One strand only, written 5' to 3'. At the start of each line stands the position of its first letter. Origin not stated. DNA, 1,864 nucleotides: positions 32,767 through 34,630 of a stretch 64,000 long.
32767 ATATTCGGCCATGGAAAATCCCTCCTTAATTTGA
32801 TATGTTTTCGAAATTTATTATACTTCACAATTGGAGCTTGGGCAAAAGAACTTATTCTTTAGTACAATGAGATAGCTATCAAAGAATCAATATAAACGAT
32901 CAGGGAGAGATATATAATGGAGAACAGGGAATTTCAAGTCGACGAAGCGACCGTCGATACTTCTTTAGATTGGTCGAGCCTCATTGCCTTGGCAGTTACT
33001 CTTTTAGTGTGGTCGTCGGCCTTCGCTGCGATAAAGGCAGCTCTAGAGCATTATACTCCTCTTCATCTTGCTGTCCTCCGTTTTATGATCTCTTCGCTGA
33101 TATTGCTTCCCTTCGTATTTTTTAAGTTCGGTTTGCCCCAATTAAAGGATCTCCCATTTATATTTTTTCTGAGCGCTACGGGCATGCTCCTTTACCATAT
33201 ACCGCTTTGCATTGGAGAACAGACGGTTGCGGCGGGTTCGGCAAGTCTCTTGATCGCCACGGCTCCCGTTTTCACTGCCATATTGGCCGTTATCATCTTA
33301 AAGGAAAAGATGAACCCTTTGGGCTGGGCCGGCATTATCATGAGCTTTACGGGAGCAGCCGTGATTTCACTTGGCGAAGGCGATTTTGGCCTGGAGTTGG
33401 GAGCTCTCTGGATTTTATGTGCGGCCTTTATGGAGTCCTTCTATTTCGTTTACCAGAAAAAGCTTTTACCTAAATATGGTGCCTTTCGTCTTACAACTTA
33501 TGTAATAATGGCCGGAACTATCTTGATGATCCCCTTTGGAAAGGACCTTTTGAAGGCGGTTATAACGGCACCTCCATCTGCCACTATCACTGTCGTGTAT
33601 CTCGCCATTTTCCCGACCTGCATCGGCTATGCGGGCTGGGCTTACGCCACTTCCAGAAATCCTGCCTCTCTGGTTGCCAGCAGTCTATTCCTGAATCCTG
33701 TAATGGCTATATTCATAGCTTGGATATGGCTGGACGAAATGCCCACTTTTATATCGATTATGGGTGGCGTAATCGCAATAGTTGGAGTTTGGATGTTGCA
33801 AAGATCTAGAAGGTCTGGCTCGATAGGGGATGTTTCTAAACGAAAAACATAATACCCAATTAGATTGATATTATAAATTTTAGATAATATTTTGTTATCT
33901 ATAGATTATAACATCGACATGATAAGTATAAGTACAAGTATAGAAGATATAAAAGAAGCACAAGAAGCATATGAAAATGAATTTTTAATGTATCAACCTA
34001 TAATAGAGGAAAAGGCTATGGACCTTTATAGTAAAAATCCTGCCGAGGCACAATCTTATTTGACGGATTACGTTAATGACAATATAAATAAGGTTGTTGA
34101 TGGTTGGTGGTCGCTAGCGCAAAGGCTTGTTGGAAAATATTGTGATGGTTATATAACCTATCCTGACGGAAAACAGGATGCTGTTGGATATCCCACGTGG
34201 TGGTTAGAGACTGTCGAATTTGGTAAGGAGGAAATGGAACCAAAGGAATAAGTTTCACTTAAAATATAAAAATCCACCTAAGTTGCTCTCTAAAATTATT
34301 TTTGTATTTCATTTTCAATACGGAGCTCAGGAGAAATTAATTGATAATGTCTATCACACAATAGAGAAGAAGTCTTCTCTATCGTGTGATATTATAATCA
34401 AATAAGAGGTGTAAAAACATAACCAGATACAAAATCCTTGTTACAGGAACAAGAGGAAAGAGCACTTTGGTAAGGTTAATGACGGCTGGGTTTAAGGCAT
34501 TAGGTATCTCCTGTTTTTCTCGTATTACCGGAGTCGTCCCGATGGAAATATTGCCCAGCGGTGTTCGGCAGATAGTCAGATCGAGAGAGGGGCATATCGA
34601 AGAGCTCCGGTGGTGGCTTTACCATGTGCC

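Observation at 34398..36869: Poly-gamma-glutamate cluster (pgsB-pgsC plus a third protein) with apparent non-canonical start codons behind identical strong SD sequences, and no CapA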

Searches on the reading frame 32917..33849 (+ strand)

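Call 58: search_protein_families(library=pfam, proteins=[window:32917-33849:+], max_evalue=0.001)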
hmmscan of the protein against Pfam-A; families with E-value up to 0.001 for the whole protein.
window:32917-33849:+ (311 aa): 3 families
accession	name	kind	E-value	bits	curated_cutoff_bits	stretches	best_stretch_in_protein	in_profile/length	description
PF00892.27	EamA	-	7.9e-46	156.1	28.2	2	161-294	2-133/135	EamA-like transporter family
PF03151.22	TPT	-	2e-07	31.1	30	1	46-293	29-289/291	Triose-phosphate Transporter family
PF16913.11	PUNUT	-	8.4e-05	22.4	30.6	1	98-154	92-148/321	Purine nucleobase transmembrane transport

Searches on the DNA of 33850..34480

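Call 25: search_rna_families(source=window, start=33850, end=34480, threshold=evalue, max_evalue=5)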
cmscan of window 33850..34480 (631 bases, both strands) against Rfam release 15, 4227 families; matches with E-value up to 5: 11.
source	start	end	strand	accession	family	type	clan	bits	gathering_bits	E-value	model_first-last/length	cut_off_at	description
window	34219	34309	-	RF02324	TtnuHACA17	Gene; snRNA; snoRNA; HACA-box;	-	24.7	100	0.48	1-118/118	no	Tetrahymena snoRNA TtnuHACA17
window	34031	34105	-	RF02846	Ref84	Gene; antisense;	-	23.6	52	1.3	1-87/87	no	Enterococcus sRNA 84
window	34317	34407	+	RF01602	plasmodium_snoR27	Gene; snRNA; snoRNA; HACA-box;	-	20.9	50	1.5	1-143/143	no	small nucleolar RNA snoR27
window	34247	34389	-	RF03019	RT-16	Gene; sRNA;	-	20.4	50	1.4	1-158/158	no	RT-16 RNA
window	34350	34392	+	RF04113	MIR1523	Gene; miRNA;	-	19.9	96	0.38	1-92/92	no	MIR1523 microRNA precursor family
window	34351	34393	-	RF04113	MIR1523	Gene; miRNA;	-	19.7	96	0.44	1-92/92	no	MIR1523 microRNA precursor family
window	34352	34391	-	RF04134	MIR7504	Gene; miRNA;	-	19.2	83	1.4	1-124/124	no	MIR7504 microRNA precursor family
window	34337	34405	-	RF04263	MIR2593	Gene; miRNA;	-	17.9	96.2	3.8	1-116/116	no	MIR2593 microRNA precursor family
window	34336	34406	+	RF04002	MIR6143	Gene; miRNA;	-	17.5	75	2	1-89/89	no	MIR6143 microRNA precursor family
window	34296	34405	-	RF01291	SNORD97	Gene; snRNA; snoRNA; CD-box;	-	16.9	45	3.3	1-142/142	no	Small nucleolar RNA SNORD97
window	34340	34403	-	RF00991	mir-599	Gene; miRNA;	-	14.9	94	4.9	1-88/88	no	mir-599 microRNA precursor family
